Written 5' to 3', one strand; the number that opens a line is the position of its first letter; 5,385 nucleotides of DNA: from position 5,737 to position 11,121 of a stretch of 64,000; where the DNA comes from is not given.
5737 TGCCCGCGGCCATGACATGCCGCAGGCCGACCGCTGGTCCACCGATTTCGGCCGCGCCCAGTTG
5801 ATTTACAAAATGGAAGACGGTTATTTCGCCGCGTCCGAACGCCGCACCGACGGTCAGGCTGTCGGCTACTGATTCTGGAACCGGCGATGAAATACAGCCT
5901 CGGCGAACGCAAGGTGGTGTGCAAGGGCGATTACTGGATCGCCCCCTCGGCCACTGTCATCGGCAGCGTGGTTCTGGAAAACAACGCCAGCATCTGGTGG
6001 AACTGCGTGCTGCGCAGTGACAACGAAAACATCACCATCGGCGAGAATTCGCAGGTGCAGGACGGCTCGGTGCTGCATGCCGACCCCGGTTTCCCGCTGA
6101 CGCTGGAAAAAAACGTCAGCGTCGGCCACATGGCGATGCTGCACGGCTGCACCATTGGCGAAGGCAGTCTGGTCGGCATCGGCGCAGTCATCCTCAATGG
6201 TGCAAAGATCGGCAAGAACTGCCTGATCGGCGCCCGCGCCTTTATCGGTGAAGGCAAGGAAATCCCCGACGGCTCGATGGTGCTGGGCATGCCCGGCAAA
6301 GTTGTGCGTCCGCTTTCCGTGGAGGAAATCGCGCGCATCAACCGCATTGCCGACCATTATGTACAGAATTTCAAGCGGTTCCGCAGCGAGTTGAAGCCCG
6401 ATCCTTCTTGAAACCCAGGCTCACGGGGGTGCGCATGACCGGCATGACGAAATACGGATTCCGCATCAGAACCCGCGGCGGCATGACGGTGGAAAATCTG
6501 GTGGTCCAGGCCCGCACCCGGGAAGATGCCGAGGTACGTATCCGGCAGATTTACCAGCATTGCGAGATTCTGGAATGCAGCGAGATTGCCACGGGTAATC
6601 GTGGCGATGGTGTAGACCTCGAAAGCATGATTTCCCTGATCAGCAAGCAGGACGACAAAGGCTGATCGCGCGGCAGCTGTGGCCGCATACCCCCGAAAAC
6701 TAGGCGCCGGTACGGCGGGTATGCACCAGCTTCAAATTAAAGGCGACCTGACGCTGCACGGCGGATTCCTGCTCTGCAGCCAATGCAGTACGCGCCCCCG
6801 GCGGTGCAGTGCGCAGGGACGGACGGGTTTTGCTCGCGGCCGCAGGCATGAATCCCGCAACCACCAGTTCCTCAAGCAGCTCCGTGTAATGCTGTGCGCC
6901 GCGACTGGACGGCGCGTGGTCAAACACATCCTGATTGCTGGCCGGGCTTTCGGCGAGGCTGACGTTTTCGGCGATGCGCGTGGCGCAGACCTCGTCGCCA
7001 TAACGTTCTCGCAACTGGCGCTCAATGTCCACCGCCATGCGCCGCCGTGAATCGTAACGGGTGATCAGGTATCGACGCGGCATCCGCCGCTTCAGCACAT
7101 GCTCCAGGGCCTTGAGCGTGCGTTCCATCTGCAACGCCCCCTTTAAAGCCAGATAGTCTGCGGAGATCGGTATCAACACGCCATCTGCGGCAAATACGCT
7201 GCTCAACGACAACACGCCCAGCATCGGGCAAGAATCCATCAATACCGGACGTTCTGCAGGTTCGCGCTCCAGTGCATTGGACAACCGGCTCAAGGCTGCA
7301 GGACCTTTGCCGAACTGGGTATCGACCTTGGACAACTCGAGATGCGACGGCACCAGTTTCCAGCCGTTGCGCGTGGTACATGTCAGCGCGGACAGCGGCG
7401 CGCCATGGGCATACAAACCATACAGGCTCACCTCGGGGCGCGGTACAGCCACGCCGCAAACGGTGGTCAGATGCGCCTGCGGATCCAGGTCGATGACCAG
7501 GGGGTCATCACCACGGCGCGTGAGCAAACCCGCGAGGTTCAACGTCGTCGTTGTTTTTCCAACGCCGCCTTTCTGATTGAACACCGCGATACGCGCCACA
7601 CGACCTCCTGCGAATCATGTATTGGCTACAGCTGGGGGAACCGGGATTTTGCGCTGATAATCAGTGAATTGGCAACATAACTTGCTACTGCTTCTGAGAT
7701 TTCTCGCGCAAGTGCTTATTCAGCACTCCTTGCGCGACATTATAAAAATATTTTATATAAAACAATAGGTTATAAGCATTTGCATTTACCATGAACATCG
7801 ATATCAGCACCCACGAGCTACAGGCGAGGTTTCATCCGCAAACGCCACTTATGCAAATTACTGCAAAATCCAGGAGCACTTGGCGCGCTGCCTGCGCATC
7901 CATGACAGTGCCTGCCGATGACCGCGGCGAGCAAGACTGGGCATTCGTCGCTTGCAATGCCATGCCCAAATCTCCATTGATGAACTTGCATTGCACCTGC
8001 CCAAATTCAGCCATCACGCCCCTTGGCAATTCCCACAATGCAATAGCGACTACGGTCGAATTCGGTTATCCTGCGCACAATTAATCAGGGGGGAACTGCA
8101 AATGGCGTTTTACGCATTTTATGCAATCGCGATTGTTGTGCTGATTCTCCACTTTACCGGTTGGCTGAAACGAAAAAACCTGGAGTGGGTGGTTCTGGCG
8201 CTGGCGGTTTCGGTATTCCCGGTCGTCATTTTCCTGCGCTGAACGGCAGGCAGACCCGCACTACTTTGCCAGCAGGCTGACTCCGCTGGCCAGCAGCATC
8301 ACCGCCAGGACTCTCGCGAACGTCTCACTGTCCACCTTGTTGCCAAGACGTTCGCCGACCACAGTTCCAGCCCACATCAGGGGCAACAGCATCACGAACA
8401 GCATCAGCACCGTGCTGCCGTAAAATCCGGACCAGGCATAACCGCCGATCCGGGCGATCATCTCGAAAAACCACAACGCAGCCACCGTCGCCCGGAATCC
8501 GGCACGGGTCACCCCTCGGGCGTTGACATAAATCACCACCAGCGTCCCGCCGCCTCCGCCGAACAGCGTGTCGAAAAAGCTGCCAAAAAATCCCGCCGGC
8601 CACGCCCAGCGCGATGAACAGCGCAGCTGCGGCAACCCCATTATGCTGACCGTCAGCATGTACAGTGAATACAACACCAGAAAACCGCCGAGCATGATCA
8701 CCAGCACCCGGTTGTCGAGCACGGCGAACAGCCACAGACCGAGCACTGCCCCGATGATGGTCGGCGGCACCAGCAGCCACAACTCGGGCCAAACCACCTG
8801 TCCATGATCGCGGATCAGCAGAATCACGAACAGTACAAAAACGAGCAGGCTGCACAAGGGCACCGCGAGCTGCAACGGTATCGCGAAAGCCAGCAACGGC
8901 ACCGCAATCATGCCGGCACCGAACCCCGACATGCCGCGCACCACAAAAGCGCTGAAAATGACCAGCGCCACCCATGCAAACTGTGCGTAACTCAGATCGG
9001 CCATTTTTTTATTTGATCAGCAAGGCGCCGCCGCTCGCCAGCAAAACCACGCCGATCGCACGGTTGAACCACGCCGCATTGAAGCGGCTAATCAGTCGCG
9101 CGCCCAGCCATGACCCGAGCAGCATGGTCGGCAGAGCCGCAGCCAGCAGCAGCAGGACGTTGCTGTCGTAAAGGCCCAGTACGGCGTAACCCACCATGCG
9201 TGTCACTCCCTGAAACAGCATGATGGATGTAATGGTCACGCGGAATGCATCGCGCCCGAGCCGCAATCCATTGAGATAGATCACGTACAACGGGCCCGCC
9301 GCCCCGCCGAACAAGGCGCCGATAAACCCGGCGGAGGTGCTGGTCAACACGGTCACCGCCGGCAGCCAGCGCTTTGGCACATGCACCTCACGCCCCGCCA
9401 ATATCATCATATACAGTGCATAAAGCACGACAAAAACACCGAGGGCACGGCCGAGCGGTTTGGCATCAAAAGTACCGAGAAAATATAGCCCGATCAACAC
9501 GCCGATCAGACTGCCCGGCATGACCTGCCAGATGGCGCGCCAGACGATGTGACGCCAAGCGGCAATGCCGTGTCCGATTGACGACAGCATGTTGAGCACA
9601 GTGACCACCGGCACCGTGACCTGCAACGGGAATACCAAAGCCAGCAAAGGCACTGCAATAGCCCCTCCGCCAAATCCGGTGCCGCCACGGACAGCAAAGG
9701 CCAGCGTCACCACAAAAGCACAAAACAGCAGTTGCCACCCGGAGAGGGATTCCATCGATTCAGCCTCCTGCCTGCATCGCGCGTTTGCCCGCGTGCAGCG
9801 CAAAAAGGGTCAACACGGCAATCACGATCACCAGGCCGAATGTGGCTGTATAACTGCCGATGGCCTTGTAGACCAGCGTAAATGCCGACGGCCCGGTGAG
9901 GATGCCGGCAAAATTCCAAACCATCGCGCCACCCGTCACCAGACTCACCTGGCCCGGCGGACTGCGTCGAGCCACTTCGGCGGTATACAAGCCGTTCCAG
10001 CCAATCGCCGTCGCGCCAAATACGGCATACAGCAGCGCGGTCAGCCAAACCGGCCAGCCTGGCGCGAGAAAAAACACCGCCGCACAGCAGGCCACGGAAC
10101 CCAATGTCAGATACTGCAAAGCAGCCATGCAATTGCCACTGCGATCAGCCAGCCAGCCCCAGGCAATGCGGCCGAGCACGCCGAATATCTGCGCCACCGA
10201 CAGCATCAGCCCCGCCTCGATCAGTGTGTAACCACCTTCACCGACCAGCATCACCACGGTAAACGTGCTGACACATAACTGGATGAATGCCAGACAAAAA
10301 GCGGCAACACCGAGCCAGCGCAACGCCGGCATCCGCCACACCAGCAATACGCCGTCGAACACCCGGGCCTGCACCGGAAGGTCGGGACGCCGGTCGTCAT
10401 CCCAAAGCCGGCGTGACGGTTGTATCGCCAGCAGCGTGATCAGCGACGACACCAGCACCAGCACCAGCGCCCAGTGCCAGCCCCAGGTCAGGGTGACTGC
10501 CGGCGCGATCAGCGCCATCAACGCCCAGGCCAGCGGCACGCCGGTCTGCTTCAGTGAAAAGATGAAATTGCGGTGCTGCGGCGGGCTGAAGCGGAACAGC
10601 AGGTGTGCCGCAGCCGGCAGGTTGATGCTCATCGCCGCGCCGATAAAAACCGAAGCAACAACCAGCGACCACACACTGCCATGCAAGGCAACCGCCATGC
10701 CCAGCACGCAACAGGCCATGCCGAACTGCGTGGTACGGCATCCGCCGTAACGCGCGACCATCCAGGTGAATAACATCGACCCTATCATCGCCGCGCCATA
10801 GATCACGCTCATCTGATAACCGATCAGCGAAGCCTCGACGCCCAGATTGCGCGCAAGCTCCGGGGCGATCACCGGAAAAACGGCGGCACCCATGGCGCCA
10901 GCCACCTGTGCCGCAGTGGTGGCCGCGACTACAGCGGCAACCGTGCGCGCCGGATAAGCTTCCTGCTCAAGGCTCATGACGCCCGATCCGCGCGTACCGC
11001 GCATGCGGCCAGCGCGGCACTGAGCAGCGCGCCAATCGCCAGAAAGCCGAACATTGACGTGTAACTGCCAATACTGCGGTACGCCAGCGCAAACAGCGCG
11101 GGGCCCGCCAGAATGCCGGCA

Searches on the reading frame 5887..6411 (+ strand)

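Call 43: search_protein_families(library=pfam, max_evalue=0.00001, proteins=[window:5887-6411:+])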
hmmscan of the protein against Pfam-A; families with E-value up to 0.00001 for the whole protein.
window:5887-6411:+ (174 aa): 3 families
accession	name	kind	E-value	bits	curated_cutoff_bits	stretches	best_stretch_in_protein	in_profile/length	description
PF00132.30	Hexapep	-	5.7e-16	57.9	27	1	87-121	1-35/36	Bacterial transferase hexapeptide (six repeats)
PF14602.12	Hexapep_2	-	2e-07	31.1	27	0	107-121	3-17/34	Hexapeptide repeat of succinyl-transferase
PF21711.3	DCTN5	-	3.8e-06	27.1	40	1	27-145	33-145/182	Dynactin subunit 5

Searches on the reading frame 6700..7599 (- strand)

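Call 43: search_protein_families(library=pfam, max_evalue=0.00001, proteins=[window:6700-7599:-])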
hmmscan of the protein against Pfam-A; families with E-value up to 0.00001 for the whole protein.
window:6700-7599:- (299 aa): 2 families
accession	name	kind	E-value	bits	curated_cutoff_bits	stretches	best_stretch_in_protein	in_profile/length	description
PF13614.12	AAA_31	-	1.8e-32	113.1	27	1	3-170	3-172/177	AAA domain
PF01656.29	CbiA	-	6e-22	78.4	25.4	1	4-224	1-124/125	CobQ/CobB/MinD/ParA nucleotide binding domain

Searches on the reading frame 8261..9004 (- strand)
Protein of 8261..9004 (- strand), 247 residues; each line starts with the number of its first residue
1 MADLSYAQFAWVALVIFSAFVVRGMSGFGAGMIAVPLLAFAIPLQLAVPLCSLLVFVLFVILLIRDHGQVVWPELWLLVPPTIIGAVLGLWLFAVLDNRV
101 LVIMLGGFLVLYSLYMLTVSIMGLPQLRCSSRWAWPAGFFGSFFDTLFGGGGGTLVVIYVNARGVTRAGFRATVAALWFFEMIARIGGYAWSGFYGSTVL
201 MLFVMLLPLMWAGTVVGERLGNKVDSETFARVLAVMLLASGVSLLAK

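Call 43: search_protein_families(library=pfam, max_evalue=0.00001, proteins=[window:8261-9004:-])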
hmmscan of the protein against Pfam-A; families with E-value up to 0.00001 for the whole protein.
window:8261-9004:- (247 aa): 1 family
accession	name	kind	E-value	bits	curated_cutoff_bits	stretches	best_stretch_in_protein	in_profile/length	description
PF01925.25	TauE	-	7.1e-34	117.9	32.6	1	13-244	2-237/237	Sulfite exporter TauE/SafE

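Call 87: search_protein_families(library=ncbifam, max_evalue=1e-10, proteins=[window:8261-9004:-])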
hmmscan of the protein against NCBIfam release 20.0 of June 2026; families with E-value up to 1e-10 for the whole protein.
window:8261-9004:- (247 aa): 0 families

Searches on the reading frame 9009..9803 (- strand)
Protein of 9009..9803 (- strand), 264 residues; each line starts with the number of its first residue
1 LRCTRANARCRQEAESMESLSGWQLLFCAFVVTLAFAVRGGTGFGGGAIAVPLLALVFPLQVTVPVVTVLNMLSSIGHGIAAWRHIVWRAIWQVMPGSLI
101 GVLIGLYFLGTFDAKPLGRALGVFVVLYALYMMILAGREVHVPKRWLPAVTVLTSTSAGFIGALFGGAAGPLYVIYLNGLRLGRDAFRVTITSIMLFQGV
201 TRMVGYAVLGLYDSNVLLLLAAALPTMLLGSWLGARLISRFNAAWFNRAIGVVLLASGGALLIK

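Call 43: search_protein_families(library=pfam, max_evalue=0.00001, proteins=[window:9009-9803:-])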
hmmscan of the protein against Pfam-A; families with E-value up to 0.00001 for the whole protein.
window:9009-9803:- (264 aa): 1 family
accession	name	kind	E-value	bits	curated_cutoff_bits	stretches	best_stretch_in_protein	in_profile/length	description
PF01925.25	TauE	-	2.3e-34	119.5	32.6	1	29-260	2-236/237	Sulfite exporter TauE/SafE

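Call 87: search_protein_families(library=ncbifam, max_evalue=1e-10, proteins=[window:9009-9803:-])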
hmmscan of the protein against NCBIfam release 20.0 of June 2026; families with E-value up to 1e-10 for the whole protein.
window:9009-9803:- (264 aa): 0 families

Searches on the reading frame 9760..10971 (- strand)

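Call 84: search_protein_families(library=pfam, max_evalue=0.0001, proteins=[window:9760-10971:-])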
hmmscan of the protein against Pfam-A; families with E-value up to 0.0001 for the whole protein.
window:9760-10971:- (403 aa): 2 families
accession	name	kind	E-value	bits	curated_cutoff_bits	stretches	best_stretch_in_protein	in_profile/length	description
PF07690.21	MFS_1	-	5.8e-35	121.3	33.4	1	22-361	5-347/347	Major Facilitator Superfamily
PF12832.13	MFS_1_like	-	4.1e-06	26.5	25.2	1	247-320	30-103/373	MFS_1 like family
